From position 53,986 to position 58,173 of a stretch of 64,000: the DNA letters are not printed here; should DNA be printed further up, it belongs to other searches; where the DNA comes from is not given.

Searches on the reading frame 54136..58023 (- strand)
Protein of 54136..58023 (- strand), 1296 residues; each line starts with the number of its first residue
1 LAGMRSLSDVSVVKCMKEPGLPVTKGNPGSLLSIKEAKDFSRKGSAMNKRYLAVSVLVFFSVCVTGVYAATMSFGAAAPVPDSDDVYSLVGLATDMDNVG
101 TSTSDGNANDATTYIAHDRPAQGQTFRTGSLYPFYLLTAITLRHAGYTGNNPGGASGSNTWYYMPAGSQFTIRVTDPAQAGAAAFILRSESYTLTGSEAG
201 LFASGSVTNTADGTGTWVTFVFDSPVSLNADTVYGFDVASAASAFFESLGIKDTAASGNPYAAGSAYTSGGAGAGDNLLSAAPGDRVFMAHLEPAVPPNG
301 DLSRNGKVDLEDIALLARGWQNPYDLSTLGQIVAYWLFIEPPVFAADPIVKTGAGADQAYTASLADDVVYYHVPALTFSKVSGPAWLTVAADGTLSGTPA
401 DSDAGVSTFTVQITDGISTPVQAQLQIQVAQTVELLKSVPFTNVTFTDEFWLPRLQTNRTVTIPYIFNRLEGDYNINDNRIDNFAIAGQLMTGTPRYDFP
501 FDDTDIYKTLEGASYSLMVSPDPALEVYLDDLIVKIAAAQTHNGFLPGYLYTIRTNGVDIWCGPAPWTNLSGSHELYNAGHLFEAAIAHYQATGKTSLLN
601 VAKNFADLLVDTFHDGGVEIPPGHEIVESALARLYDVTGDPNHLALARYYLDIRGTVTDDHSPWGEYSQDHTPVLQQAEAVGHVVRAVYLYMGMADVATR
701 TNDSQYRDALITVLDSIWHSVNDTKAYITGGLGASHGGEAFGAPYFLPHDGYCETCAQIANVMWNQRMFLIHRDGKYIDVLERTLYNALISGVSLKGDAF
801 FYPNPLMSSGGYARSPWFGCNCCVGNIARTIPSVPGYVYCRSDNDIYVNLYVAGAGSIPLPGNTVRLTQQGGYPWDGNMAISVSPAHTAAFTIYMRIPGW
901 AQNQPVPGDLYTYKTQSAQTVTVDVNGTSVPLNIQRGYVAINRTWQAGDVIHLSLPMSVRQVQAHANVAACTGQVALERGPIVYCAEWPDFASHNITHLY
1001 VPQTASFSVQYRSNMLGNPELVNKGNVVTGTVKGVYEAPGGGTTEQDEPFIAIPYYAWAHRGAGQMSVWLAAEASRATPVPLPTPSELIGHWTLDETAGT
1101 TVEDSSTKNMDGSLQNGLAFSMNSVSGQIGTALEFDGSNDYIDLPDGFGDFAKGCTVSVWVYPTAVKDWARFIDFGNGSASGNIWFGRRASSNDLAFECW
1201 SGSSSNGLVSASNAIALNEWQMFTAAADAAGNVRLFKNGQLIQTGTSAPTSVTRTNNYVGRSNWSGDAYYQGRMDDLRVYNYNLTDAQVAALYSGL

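Call 19: search_protein_families(library=pfam, proteins=[window:54136-58023:-], max_evalue=0.001)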
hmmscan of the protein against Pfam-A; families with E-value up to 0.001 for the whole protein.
window:54136-58023:- (1296 aa): 6 families
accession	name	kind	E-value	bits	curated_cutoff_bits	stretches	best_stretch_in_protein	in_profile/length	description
PF07944.18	Beta-AFase-like_GH127_cat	-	3.1e-101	339.5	24.9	1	443-835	1-375/376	Beta-L-arabinofuranosidase, GH127 catalytic domain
PF13385.13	Laminin_G_3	-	2.1e-27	96.6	27.6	1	1136-1290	1-151/151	Concanavalin A-like lectin/glucanases superfamily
PF20737.2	Glyco_hydro127C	-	3.3e-22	78.4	23.7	1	959-1070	1-70/71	Glycoside hydrolase family 127 C-terminal domain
PF20736.2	Glyco_hydro127M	-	1.3e-21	77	24.2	1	846-957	2-95/95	Beta-L-arabinofuranosidase, GH127 middle domain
PF05345.18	He_PIG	-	1e-07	32.7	24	1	343-428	3-94/96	Putative Ig domain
PF17963.7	Big_9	-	0.00011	23.4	23.6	1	341-427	3-88/89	Bacterial Ig domain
